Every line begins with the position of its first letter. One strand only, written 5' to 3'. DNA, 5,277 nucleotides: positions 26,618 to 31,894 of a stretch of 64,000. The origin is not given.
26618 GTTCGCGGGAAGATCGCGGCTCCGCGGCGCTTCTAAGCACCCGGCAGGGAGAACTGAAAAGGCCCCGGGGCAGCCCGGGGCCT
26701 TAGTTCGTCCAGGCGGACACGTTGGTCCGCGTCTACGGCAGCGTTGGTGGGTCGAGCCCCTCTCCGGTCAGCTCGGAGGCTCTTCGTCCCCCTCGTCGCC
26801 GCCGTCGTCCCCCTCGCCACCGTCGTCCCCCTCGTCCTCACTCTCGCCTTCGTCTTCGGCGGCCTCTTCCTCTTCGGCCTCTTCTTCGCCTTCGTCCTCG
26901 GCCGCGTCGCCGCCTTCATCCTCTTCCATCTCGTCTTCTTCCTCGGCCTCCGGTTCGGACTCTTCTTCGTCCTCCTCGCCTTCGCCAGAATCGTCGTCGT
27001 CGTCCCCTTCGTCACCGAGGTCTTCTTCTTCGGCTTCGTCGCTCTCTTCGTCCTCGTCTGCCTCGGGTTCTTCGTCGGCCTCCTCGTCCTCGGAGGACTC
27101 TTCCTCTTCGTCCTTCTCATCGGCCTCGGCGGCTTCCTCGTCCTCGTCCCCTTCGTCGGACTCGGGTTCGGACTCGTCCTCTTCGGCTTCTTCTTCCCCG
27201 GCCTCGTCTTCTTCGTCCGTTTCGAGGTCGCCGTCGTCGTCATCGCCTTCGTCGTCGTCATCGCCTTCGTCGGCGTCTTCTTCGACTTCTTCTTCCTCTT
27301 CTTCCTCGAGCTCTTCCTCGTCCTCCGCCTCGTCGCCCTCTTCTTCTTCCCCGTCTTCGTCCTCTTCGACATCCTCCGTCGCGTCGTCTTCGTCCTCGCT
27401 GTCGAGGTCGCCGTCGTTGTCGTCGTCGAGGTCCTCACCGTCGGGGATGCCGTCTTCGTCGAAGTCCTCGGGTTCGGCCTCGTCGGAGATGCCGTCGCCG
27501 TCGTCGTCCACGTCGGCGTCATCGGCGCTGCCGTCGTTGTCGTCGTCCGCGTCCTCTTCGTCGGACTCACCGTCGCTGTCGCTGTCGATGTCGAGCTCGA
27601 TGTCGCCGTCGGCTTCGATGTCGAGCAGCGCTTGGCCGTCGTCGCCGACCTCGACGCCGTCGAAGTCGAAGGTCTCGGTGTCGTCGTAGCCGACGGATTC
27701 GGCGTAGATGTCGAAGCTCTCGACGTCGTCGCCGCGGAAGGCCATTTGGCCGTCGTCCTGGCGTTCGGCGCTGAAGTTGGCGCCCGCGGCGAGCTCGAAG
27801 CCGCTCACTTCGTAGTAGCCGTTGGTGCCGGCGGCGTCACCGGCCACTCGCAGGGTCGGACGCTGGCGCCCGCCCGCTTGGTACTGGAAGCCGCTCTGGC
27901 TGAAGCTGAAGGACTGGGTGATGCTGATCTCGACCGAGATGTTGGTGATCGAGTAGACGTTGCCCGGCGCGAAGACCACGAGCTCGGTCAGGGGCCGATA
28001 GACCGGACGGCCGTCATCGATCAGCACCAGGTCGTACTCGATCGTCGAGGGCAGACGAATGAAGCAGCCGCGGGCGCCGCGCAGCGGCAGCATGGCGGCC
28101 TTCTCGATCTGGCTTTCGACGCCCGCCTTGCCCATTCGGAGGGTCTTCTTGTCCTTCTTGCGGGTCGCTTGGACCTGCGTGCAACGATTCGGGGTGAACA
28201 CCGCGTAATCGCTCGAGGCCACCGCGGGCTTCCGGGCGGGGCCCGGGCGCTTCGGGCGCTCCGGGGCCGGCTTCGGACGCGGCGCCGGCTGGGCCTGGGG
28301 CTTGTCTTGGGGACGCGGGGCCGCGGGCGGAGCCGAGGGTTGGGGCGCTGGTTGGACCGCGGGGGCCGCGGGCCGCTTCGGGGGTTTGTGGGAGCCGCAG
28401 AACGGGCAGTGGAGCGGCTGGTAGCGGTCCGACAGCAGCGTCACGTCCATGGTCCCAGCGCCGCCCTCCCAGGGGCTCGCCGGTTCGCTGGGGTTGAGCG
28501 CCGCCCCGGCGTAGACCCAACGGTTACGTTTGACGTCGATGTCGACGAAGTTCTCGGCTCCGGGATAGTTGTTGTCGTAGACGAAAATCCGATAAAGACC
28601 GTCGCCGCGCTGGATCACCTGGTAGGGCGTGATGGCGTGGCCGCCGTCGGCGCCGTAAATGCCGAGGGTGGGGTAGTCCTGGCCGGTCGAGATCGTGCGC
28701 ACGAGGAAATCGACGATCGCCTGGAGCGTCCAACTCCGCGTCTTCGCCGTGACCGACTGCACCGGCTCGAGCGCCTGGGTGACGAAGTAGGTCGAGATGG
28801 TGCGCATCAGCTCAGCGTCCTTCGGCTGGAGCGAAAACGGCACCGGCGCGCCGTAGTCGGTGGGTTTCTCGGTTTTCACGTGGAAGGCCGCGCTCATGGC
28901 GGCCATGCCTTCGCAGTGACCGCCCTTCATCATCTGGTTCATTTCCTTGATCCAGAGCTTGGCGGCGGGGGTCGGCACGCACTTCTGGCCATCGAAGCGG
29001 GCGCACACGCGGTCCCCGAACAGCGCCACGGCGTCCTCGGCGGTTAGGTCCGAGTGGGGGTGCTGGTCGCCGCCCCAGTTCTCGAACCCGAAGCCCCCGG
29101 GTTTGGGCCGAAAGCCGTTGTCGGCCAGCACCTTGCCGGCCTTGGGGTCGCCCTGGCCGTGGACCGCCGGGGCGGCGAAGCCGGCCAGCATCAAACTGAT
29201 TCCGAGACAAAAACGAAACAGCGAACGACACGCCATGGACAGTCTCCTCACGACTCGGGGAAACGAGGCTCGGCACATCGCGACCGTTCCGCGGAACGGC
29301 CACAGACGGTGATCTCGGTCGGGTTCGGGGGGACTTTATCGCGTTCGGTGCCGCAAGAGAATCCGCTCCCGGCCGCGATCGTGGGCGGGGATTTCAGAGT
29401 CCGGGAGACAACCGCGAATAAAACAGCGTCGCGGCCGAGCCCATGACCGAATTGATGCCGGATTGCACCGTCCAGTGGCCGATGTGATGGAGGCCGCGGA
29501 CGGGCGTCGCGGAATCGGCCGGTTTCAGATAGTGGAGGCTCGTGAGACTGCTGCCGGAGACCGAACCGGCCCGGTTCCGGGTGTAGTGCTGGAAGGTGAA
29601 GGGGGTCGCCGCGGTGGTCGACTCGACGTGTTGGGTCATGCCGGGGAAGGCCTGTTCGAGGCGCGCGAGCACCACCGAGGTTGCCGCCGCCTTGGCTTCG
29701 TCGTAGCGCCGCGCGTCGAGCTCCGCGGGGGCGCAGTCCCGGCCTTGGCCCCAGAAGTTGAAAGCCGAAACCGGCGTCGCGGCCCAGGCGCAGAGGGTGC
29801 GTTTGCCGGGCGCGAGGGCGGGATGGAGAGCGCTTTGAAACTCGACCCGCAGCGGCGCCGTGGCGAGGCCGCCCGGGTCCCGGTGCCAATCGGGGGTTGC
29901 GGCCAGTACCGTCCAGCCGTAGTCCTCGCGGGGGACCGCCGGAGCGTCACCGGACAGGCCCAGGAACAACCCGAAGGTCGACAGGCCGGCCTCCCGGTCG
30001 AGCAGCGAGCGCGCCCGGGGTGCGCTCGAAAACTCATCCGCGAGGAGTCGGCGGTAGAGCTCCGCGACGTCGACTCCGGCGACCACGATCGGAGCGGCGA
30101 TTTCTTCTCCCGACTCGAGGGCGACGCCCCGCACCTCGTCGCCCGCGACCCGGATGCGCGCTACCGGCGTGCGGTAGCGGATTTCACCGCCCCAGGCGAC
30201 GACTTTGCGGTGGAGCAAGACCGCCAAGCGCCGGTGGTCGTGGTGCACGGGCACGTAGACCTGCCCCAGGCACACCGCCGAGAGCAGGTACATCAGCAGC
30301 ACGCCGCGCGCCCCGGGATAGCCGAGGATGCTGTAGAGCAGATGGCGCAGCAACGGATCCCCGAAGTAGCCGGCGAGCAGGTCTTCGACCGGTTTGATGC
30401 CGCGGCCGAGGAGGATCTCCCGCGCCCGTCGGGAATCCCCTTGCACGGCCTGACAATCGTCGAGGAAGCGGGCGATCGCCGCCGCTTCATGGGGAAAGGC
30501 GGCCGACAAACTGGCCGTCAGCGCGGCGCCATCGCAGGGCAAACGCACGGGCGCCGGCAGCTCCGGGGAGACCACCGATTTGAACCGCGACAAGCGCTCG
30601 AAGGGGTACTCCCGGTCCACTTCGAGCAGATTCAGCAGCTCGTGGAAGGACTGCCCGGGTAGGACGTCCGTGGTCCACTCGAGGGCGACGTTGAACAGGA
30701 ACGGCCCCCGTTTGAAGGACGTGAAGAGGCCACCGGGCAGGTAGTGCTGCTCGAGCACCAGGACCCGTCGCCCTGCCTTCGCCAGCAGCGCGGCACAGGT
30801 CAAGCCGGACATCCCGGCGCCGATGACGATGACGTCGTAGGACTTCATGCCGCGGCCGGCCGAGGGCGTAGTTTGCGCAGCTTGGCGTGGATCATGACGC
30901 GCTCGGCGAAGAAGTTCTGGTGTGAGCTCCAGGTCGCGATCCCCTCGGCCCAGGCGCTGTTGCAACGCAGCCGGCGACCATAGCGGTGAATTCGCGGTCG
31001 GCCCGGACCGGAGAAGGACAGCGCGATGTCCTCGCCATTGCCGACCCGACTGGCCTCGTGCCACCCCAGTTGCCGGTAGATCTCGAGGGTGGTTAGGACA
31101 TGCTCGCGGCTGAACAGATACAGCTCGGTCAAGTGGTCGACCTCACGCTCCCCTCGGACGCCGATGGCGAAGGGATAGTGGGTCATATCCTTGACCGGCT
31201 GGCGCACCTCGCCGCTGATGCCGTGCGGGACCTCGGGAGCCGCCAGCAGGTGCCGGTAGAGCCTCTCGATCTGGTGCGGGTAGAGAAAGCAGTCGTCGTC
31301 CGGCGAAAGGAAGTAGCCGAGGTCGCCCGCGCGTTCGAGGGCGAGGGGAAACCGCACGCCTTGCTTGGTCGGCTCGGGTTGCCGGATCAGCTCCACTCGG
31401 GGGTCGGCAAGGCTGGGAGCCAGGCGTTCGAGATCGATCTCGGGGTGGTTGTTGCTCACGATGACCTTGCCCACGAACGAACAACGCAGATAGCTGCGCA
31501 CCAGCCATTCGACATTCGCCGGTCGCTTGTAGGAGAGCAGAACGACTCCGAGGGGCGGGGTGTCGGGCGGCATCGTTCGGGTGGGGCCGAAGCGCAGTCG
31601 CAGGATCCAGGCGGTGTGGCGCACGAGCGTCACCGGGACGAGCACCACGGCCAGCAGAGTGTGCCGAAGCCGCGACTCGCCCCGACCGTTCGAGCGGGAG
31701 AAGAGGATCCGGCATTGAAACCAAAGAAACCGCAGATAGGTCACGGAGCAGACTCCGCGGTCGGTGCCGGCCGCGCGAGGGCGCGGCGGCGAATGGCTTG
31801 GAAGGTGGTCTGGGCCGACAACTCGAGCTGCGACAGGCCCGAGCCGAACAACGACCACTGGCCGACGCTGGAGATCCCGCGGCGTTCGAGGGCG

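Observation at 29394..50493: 21-kb translationally coupled cluster: specialised acyl-ACP synthesis plus GT2/PIG-L deacetylase plus BtrH-like acyltransferases plus Lol-like export. Candidate novel N-acyl aminosugar glycolipid or outer-membrane lipid pathway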

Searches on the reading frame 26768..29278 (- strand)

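Call 43: search_protein_families(library=pfam, proteins=[window:26768-29278:-], max_evalue=5)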
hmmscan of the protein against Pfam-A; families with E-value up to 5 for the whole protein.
window:26768-29278:- (836 aa): 1 family
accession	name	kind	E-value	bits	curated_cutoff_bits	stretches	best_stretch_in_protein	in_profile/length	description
PF01134.28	GIDA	-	0.26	10.7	22.1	1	472-506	353-387/391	Glucose inhibited division protein A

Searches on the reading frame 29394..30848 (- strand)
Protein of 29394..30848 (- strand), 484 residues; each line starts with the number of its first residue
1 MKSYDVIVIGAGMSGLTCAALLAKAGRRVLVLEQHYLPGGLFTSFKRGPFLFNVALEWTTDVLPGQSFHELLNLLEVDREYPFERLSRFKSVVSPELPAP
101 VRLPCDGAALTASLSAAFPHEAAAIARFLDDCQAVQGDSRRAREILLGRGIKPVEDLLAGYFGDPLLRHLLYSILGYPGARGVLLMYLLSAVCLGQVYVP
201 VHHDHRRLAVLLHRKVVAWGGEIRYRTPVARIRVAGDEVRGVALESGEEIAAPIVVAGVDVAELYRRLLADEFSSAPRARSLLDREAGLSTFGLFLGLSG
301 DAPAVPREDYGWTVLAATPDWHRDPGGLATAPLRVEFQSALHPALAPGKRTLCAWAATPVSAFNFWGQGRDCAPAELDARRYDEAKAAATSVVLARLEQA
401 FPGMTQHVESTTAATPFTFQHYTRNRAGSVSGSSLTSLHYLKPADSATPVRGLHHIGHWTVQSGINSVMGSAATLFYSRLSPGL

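Call 7: search_protein_families(library=pfam, proteins=[window:29394-30848:-], max_evalue=0.01)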
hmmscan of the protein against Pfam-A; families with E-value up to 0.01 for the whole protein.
window:29394-30848:- (484 aa): 13 families
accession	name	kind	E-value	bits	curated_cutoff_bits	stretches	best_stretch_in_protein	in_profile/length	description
PF01266.30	DAO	-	1.4e-15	58.1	27.9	2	5-39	1-35/353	FAD dependent oxidoreductase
PF01593.30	Amino_oxidase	-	8.6e-13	48.8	19.8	1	13-472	1-431/443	Flavin containing amine oxidoreductase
PF13450.12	NAD_binding_8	-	1.6e-12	47.9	21.9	1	8-62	1-55/68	NAD(P)-binding Rossmann-like domain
PF12831.13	FAD_oxidored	-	1.1e-09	38.5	27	1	5-81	1-74/416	FAD dependent oxidoreductase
PF00890.30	FAD_binding_2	-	1.6e-09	37.9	20.4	1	5-37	1-33/414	FAD binding domain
PF01946.23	Thi4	-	2.9e-07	30.4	26.2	1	4-40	18-55/235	Thi4 family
PF03486.20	HI0933_like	-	3.8e-07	30.2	50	1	5-36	2-33/244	HI0933-like protein Rossmann domain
PF01494.25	FAD_binding_3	-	2.6e-05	24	22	1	4-35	2-33/349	FAD binding domain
PF07992.20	Pyr_redox_2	-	3.7e-05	23.7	26.1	1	5-33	2-30/291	Pyridine nucleotide-disulphide oxidoreductase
PF01134.28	GIDA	-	0.00023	20.8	22.1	1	5-35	1-31/391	Glucose inhibited division protein A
PF00070.33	Pyr_redox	-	0.00055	20.8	22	0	6-34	2-30/82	Pyridine nucleotide-disulphide oxidoreductase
PF05834.18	Lycopene_cycl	-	0.001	18.7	23.4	0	5-33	1-31/380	Lycopene cyclase protein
PF13738.12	Pyr_redox_3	-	0.0041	16.8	30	1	7-35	1-30/305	Pyridine nucleotide-disulphide oxidoreductase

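Call 9: search_protein_families(library=ncbifam, proteins=[window:29394-30848:-], max_evalue=0.001)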
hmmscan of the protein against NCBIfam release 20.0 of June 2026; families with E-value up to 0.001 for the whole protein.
window:29394-30848:- (484 aa): 69 families (the best 25 are shown)
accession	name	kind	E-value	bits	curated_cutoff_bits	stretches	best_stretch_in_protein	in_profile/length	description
TIGR02734.1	crtI_fam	subfamily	1.2e-27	96.8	238.1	1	6-473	1-482/504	phytoene desaturase family protein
TIGR02733.1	desat_CrtD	equivalog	3.8e-24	85.2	549.7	2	5-78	3-76/492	C-3',4' desaturase CrtD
TIGR02730.1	carot_isom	equivalog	2.2e-23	82.8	586.9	2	4-135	1-132/493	carotenoid isomerase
NF045637.1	carotdesatCrtDProt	equivalog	1.5e-19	69.9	580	2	152-281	166-297/485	1-hydroxycarotenoid 3,4-desaturase CrtD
NF045689.1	BCarotKetCrtO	equivalog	6.4e-13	48.1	1000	1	1-43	1-43/563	beta-carotene ketolase CrtO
NF058655.1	CrtID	equivalog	1.3e-11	44.1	640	1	6-58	1-53/478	bifunctional phytoene desaturase/3,4-desaturase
NF005560.0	PRK07233.1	equivalog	2.1e-10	40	252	1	6-47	3-44/435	hypothetical protein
TIGR03467.1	HpnE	equivalog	8.3e-10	38.5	283.05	1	6-48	1-43/430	hydroxysqualene dehydroxylase HpnE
NF042421.1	hydcarot_desat_CrtD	equivalog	4.2e-09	35.4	500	0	183-291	203-304/487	1-hydroxycarotenoid 3,4-desaturase CrtD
TIGR02032.1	GG-red-SF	subfamily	3e-08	33.7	158.8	1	4-39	1-36/297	geranylgeranyl reductase family protein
TIGR00292.1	TIGR00292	equivalog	3.7e-08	32.9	148.3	1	4-40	22-58/254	sulfide-dependent adenosine diphosphate thiazole synthase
NF006130.0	PRK08274.1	equivalog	7.4e-08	31.6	369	1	2-34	4-36/467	FAD-dependent tricarballylate dehydrogenase TcuA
NF053676.1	4oxCHCAChcC1Cy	equivalog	1.4e-07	30.4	1000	1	3-52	1-48/528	4-oxocyclohexanecarboxylate 2-dehydrogenase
NF001933.0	PRK00711.1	subfamily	1.7e-07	30.6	383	0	6-45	3-41/429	D-amino acid dehydrogenase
TIGR01377.1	soxA_mon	subfamily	3.1e-06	26.2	479.65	1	4-38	1-35/381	amino oxidase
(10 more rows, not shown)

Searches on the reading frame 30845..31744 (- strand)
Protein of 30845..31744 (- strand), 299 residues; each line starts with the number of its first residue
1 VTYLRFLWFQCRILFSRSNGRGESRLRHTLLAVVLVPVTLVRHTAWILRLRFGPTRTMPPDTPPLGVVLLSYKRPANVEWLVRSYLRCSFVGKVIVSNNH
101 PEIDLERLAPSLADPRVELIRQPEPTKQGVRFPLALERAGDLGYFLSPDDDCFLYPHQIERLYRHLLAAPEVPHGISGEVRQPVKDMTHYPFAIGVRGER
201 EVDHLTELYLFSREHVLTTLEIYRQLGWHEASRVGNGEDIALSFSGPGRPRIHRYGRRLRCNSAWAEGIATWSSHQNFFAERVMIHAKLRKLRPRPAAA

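Call 7: search_protein_families(library=pfam, proteins=[window:30845-31744:-], max_evalue=0.01)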
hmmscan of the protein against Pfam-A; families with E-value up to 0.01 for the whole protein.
window:30845-31744:- (299 aa): 1 family
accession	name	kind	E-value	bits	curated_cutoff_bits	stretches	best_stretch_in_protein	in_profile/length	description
PF00535.33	Glycos_transf_2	-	0.00078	19.8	23.3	1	93-170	29-107/168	Glycosyl transferase family 2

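Call 9: search_protein_families(library=ncbifam, proteins=[window:30845-31744:-], max_evalue=0.001)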
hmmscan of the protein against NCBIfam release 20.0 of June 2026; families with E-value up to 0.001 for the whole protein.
window:30845-31744:- (299 aa): 0 families

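Call 34: search_solved_structures(query=window:30845-31744:-, max_evalue=10)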
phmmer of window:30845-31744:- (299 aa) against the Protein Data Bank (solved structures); distinct sequences matched with E-value up to 10: 1.
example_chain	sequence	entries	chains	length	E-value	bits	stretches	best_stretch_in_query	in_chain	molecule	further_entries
1hqm_E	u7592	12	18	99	0.13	14.6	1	37-111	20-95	DNA-directed RNA polymerase subunit omega | DNA-DIRECTED RNA POLYMERASE | RNA POLYMERASE, OMEGA SUBUNIT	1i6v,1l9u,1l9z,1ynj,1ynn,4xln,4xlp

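Call 43: search_protein_families(library=pfam, proteins=[window:30845-31744:-], max_evalue=5)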
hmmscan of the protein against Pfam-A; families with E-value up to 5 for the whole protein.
window:30845-31744:- (299 aa): 1 family
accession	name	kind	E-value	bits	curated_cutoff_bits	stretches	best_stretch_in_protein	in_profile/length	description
PF00535.33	Glycos_transf_2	-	0.00078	19.8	23.3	1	93-170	29-107/168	Glycosyl transferase family 2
